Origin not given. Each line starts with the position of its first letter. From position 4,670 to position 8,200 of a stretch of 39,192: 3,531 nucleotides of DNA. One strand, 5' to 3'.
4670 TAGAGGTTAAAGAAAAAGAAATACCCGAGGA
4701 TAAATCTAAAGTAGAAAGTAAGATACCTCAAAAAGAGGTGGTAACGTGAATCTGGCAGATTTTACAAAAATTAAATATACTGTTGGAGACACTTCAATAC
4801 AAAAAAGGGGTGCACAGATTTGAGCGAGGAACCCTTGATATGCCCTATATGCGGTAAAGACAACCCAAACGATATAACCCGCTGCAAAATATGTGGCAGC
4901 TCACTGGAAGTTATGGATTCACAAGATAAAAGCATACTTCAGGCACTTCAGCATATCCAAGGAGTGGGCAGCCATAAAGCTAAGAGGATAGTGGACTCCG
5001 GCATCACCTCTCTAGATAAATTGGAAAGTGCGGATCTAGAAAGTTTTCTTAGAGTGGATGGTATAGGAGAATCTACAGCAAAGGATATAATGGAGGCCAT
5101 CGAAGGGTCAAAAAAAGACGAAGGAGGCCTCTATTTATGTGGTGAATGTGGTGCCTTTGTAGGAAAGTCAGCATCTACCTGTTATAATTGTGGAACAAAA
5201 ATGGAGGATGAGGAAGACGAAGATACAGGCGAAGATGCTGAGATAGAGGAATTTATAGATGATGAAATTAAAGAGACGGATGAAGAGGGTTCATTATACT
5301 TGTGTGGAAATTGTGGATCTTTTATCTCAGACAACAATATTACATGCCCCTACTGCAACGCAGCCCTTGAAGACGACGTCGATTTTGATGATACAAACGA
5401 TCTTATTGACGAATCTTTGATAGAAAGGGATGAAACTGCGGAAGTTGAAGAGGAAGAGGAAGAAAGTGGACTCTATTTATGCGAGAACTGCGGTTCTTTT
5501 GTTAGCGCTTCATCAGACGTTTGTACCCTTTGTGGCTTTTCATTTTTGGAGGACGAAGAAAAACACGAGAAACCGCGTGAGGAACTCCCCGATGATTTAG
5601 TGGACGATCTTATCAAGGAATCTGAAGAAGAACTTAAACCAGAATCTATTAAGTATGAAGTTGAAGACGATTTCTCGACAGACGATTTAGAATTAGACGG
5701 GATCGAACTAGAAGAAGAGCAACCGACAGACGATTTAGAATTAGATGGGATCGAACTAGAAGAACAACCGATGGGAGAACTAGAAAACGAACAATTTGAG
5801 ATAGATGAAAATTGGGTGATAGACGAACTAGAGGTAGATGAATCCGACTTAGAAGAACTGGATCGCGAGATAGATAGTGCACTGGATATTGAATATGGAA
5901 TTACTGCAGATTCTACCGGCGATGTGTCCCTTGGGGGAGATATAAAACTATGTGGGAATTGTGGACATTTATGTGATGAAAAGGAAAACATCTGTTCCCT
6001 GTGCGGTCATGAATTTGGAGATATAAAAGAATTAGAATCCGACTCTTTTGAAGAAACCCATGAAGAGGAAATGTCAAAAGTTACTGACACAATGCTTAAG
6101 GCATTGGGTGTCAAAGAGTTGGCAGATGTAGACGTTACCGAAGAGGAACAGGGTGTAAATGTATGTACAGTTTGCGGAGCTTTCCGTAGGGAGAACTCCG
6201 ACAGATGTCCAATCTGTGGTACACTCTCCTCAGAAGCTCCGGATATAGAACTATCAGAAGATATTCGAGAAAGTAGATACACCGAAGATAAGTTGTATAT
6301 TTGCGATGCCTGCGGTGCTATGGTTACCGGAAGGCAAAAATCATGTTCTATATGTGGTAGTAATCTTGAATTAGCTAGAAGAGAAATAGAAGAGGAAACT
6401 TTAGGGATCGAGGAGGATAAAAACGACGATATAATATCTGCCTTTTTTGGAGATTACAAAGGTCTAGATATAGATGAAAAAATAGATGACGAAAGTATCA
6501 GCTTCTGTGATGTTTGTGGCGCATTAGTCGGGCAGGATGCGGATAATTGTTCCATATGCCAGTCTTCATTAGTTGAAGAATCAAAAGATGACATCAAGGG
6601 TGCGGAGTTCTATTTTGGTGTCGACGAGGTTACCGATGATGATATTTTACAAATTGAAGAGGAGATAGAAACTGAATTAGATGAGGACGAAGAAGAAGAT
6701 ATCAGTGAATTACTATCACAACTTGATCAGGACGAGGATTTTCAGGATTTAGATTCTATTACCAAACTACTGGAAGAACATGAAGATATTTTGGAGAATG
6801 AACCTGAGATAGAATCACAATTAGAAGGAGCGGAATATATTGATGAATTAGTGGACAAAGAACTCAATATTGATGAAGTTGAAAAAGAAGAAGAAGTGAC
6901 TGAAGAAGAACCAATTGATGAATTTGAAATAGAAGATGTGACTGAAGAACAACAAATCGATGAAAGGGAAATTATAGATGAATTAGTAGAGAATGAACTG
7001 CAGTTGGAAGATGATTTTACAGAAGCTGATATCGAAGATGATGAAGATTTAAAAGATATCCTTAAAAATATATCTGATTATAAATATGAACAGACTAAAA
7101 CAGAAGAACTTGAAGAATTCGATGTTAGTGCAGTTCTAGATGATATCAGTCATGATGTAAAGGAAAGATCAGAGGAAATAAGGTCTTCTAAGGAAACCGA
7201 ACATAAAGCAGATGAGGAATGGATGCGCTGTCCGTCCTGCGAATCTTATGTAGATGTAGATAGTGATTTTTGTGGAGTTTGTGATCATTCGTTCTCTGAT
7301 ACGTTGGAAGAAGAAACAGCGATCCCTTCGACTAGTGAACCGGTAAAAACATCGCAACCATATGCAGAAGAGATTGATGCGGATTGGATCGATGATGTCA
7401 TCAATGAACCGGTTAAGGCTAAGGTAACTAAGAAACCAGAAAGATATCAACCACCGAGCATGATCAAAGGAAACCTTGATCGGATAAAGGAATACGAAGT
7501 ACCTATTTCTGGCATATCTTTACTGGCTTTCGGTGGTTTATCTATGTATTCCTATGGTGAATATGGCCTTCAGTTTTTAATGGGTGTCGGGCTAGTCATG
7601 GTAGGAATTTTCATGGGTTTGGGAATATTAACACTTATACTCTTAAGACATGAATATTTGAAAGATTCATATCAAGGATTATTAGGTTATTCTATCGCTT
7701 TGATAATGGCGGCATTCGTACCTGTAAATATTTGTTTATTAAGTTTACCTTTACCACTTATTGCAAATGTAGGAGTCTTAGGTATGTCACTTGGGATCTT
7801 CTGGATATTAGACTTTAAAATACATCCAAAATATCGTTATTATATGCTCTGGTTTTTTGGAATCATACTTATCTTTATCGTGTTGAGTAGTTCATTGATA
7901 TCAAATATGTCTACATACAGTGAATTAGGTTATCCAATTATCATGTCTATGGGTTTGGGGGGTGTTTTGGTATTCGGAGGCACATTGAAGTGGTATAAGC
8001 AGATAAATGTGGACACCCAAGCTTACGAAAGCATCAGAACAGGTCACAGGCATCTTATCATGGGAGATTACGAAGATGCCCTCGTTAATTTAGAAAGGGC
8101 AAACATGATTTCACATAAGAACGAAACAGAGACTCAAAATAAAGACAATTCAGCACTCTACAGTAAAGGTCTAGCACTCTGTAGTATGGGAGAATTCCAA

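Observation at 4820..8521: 1233-aa protein with nine zinc ribbons, HhH motifs, hyper-acidic spacers, a ~6-TM core and TPR repeats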

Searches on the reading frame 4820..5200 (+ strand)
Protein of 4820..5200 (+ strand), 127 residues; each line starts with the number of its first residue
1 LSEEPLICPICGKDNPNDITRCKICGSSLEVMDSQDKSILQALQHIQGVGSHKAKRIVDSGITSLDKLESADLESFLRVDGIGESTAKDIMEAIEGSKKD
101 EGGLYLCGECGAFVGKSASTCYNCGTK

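Call 53: search_solved_structures(query=window:4820-5200:+, max_evalue=1, show_alignments=3)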
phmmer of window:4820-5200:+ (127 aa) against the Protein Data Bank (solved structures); distinct sequences matched with E-value up to 1: 26.
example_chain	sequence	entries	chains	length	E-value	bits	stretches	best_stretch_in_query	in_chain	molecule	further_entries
1v9p_A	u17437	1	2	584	0.00011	25.8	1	46-95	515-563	DNA ligase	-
1dgs_A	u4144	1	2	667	0.00028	24.5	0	46-95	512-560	DNA LIGASE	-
9l94_Q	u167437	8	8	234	0.0016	22.1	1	41-98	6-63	Large ribosomal subunit protein eL32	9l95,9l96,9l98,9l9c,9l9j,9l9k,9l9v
5hm5_A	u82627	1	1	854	0.0064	20.1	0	42-93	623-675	Topoisomerase V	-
8df7_A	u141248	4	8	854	0.0064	20.1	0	42-93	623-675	Topoisomerase V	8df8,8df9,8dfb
3cma_Y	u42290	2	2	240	0.041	17.5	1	42-96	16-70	50S ribosomal protein L32e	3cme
1s72_Y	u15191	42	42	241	0.041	17.5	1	42-96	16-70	50S ribosomal protein L32E | RPL32E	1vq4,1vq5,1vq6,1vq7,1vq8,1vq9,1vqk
1jj2_X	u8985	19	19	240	0.042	17.5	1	42-96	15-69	RIBOSOMAL PROTEIN L32E | 50S ribosomal protein L32E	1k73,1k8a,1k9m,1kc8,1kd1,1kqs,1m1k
4gfj_A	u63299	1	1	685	0.046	17.4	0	42-93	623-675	Topoisomerase V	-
1x2i_A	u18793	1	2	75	0.063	16.9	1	36-95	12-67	Hef helicase/nuclease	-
2i13_A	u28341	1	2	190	0.089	16.4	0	3-21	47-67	Aart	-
1pzn_A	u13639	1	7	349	0.13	15.9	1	36-94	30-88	DNA repair and recombination protein rad51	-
2bhn_A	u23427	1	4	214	0.13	15.9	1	40-93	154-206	XPF ENDONUCLEASE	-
2bgw_A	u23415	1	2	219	0.15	15.7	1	40-92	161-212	XPF ENDONUCLEASE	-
3b0x_A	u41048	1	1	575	0.19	15.4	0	38-94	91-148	DNA polymerase beta family (X family)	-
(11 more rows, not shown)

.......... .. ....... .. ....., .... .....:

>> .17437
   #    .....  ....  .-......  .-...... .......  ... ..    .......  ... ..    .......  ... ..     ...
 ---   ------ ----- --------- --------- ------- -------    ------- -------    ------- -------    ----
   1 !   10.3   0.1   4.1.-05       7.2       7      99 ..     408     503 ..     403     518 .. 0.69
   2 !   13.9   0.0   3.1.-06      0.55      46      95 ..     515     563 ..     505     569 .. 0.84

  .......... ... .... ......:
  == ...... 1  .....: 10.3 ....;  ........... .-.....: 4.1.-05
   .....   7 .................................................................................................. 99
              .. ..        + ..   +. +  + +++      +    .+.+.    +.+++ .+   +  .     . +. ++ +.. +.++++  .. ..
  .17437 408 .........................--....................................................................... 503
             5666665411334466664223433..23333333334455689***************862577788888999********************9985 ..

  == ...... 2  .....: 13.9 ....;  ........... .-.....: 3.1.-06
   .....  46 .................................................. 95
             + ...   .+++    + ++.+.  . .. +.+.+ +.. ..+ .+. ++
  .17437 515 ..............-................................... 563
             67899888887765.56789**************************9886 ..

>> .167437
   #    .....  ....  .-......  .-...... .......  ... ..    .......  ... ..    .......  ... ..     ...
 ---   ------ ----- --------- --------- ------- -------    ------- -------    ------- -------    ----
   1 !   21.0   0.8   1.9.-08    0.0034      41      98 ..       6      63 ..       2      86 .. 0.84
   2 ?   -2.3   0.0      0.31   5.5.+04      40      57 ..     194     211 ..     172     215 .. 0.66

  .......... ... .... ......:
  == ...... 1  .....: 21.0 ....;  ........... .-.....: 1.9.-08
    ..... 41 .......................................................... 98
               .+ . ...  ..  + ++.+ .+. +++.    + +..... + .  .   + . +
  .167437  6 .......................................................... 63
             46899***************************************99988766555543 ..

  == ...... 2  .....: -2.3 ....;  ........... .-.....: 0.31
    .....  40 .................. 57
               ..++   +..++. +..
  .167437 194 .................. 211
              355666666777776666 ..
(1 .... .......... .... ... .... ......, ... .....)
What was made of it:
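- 4940..5101 (+): (HhH)2 domain (aa 41-94). Both G-h-G hairpins are conserved. Weak PDB matches to the LigA, eL32, Topo V, Hef and Rad51 HhH domains (call 53).
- The HhH domain's closest solved relatives are DNA-binding (HhH)2 domains of LigA, Topo V, Hef, Rad51 and XPF (call 53).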

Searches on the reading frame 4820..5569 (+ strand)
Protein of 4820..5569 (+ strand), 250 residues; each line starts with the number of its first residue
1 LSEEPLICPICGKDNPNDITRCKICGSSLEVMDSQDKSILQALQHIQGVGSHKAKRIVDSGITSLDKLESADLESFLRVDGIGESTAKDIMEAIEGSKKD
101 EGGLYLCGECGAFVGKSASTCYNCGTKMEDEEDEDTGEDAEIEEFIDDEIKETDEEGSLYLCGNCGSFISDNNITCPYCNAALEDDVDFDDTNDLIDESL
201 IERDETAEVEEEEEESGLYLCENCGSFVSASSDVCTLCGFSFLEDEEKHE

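Call 56: find_homologous_proteins(query=A4, max_evalue=0.001)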
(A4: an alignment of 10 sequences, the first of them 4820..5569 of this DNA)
Query A4 (10 sequences) (250 aa, profile of the alignment): 9 proteins with E <= 0.001 among 5330 candidates.
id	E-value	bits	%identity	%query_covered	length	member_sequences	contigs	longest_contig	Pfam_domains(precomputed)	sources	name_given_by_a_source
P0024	3.7e-6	45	23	57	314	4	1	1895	PF18912.7,PF13240.12,PF12773.14,PF24460.2,PF13248.12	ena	-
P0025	5.4e-5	41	23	33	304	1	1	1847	PF18912.7,PF13240.12,PF14803.12,PF12773.14,PF17032.11,PF24463.2,PF24460.2,PF13248.12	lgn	-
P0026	6.3e-5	40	24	54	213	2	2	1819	PF18912.7,PF01155.26,PF12773.14,PF17032.11,PF13248.12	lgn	-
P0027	2.1e-4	39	23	55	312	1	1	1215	PF18912.7,PF13240.12,PF14803.12,PF12773.14,PF17032.11,PF24463.2,PF24460.2,PF13248.12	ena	-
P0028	4.0e-4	38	44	11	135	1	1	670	PF18912.7,PF13240.12,PF12773.14,PF24463.2,PF13248.12,PF14952.12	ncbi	ncbi:MAG: zinc-ribbon domain-containing protein, partial [Armatimonadota bacterium]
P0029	5.1e-4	38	37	18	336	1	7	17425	PF01155.26,PF12773.14,PF13248.12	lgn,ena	-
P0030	6.5e-4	37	22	72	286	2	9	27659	PF18912.7,PF13240.12,PF00498.32,PF12773.14,PF24463.2,PF00641.24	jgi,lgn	jgi:ribosomal protein L40E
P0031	6.8e-4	37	25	59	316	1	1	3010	PF18912.7,PF13240.12,PF00498.32,PF12773.14,PF17032.11,PF24463.2,PF13248.12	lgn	-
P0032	7.7e-4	37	26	54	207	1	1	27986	PF18912.7,PF13240.12,PF13920.13,PF12773.14,PF17032.11,PF24463.2,PF24460.2,PF13248.12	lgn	-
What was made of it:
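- Tried and rejected: No outside relative of the ribbon-HhH head was found (call 56).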

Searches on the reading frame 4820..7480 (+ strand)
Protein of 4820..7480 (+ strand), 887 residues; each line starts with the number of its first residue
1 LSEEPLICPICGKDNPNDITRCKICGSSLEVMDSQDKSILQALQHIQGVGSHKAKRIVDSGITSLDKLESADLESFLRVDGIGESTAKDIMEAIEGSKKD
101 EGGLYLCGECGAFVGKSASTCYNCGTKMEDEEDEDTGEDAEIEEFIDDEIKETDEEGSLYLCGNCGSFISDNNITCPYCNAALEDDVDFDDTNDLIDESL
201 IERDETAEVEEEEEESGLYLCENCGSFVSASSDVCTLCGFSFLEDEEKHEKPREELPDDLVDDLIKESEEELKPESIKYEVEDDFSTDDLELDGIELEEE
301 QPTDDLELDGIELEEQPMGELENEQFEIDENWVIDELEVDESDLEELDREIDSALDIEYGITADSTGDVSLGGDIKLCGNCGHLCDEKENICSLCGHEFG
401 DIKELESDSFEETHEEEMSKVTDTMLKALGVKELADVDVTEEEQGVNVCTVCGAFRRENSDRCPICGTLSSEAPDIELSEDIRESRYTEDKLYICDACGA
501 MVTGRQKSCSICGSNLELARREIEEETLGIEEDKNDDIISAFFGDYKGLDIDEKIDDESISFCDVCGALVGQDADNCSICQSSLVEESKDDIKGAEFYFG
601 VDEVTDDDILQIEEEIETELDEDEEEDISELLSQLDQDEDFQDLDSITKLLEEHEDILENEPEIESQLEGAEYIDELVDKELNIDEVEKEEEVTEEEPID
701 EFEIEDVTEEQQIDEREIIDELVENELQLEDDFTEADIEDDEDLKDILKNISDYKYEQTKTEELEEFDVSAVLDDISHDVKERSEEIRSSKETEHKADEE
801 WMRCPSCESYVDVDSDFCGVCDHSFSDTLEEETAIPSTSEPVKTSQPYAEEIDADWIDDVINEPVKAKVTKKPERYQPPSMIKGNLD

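Call 45: search_protein_families(library=pfam, proteins=[window:4820-7309:+], max_evalue=1)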
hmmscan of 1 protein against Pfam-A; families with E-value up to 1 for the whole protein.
window:4820-7309:+ (830 aa): 19 families
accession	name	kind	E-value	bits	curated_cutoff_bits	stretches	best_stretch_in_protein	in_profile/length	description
PF12773.13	DZR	-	3.6e-22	78.7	27.3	7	162-239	1-45/45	Double zinc ribbon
PF13248.11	Zn_ribbon_3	-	4.9e-15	54.8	27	4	494-516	4-26/26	zinc-ribbon domain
PF14520.12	HHH_5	-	1.1e-11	45.5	27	1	41-94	2-55/57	Helix-hairpin-helix domain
PF17032.10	Zn_ribbon_15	-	2.6e-11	44.6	28.9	1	798-821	49-72/73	zinc-ribbon family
PF13240.11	Zn_Ribbon_1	-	5.4e-10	39.2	25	4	162-183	2-23/23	zinc-ribbon domain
PF18912.6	DZR_2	-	1.3e-09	38.1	27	1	803-825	9-31/56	Double zinc ribbon domain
PF12826.13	HHH_2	-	2.5e-06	28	27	1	46-92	8-53/64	Helix-hairpin-helix motif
PF10391.15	DNA_pol_lambd_f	-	8.4e-05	22.7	29.8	1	42-70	2-30/51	Fingers domain of DNA polymerase lambda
PF24463.1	DUF7577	-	0.00049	20.1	28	1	7-30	4-27/27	Domain of unknown function (DUF7577)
PF00633.29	HHH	-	0.00051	20.2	24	1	64-92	1-29/30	Helix-hairpin-helix motif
PF10571.15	UPF0547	-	0.0058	17.2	29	2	221-242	3-24/26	Uncharacterised protein family UPF0547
PF12836.13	HHH_3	-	0.0073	16.8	27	0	41-59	14-32/65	Helix-hairpin-helix motif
PF11672.13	DUF3268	-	0.027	15.3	28.4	0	461-509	3-50/121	zinc-finger-containing domain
PF21349.2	RUBY_RBDX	-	0.031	14.2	26.5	1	448-468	2-24/30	Rubrerythrin, rubredoxin-like domain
PF21344.3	Zn_ribbon_LysW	-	0.057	13.5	27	1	8-39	3-40/46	Alpha-aminoadipate carrier protein LysW-like, globular domain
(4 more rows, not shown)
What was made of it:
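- On Pfam DZR / zinc-ribbon (PF12773, PF13248, PF13240): DZR 78.7 bits (cut-off 27.3), Zn_ribbon_3 54.8 bits (cut-off 27), Zn_Ribbon_1 39.2 bits (cut-off 25) (call 45).
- Checked: Pfam scores: DZR 78.7 bits, Zn_ribbon_3 54.8 bits (call 45).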

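Call 71: search_protein_families(library=phrogs, proteins=[window:4820-7480:+], max_evalue=0.001)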
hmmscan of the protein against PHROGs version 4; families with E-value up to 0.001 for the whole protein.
window:4820-7480:+ (887 aa): 6 families
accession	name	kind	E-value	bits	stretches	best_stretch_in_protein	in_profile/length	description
phrog_10714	-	unknown function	2.3e-09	38.5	0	102-134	71-105/109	-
phrog_8436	-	unknown function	1.5e-07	32.5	0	8-35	66-93/110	-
phrog_6586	-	unknown function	4.3e-06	27.6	0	106-133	5-32/129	-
phrog_10292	-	unknown function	5.1e-06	27.5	0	492-516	3-27/136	-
phrog_2546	-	unknown function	2e-05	25.9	0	106-136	2-32/180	-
phrog_9700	-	unknown function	6.1e-05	23.1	0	491-542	5-58/483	-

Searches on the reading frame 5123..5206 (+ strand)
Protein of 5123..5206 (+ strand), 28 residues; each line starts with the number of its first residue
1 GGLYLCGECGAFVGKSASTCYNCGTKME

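Call 82: search_solved_structures(query=A7, max_evalue=10, show_alignments=4)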
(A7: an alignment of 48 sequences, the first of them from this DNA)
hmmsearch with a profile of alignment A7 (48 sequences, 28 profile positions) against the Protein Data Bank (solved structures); distinct sequences matched with E-value up to 10: 115 (the best 60 are shown).
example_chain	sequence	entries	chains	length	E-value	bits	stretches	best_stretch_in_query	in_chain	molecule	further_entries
5k2m_E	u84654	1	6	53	0.0013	21.5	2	19-28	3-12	Probable lysine biosynthesis protein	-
1spw_A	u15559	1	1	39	0.002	20.8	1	2-10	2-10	Rubredoxin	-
1e8j_A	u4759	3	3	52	0.0049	19.6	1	2-10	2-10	RUBREDOXIN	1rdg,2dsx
2k5c_A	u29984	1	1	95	0.0049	19.6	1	19-28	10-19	uncharacterized protein PF0385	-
9qal_A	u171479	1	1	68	0.0059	19.3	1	15-28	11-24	E3 ubiquitin-protein ligase ARK2C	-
9n1f_A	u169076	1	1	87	0.013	18.3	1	15-28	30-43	E3 ubiquitin-protein ligase ARK2C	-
7p2k_A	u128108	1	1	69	0.013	18.3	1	17-28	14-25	E3 ubiquitin-protein ligase Arkadia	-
5d0m_C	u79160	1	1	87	0.013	18.3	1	15-28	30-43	RING finger protein 165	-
9w1v_A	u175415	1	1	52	0.013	18.3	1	19-27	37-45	RUBREDOXIN 3796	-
5d0k_C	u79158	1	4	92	0.015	18.1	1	15-28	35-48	RING finger protein 165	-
5ulh_C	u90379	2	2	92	0.015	18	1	15-28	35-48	E3 ubiquitin-protein ligase RNF165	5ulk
5lg0_A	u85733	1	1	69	0.016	18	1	17-28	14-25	E3 ubiquitin-protein ligase Arkadia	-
5lg7_A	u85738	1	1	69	0.016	17.9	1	17-28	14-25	E3 ubiquitin-protein ligase Arkadia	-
2kiz_A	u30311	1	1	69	0.016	17.9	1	17-28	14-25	E3 ubiquitin-protein ligase Arkadia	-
5d0i_A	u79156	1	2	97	0.017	17.8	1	15-28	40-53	RING finger protein 165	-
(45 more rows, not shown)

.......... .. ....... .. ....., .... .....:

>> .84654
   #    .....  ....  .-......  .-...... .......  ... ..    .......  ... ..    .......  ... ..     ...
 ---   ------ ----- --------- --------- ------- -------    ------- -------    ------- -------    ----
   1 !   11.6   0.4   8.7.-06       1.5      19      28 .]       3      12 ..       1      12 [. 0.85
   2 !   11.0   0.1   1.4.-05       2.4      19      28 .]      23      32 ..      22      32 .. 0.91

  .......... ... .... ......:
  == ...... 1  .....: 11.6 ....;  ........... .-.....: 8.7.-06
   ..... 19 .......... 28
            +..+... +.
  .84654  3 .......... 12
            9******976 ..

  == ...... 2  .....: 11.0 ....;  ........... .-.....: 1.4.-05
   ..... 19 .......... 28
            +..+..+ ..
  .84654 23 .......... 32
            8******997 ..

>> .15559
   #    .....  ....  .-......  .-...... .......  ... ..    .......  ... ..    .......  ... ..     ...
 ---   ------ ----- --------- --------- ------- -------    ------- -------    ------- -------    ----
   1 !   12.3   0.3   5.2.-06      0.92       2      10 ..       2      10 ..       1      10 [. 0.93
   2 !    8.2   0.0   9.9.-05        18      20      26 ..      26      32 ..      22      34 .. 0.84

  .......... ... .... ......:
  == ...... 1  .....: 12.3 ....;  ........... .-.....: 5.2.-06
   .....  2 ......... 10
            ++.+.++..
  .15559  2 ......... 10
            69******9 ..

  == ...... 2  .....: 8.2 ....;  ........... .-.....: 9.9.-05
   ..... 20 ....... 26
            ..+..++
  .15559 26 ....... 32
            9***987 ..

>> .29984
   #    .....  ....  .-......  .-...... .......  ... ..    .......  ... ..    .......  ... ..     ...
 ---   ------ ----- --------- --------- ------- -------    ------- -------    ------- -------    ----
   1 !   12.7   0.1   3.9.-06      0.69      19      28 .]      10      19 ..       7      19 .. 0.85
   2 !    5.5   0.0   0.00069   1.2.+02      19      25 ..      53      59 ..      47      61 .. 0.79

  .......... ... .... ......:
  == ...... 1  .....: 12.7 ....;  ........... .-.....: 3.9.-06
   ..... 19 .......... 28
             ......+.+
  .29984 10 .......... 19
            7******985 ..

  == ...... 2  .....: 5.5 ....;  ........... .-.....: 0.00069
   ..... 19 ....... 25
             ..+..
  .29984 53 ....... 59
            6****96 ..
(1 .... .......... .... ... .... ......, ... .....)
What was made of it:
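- The knuckles resemble rubredoxin/rubrerythrin-type knuckles (call 82).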

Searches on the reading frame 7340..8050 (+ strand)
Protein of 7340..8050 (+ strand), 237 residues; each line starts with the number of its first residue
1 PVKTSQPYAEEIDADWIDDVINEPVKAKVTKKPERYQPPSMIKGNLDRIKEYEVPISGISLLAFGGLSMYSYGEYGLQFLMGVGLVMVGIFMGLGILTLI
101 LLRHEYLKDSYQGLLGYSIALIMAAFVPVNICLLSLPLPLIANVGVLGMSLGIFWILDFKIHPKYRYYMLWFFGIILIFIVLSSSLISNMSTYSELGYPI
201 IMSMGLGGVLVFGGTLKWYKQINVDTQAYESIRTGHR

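Call 11: search_protein_families(library=pfam, proteins=[window:7340-8050:+], max_evalue=10)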
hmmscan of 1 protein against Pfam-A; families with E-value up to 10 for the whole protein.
window:7340-8050:+ (237 aa): 0 families
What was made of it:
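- Tried and rejected: Pfam gave 0 hits (call 11).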
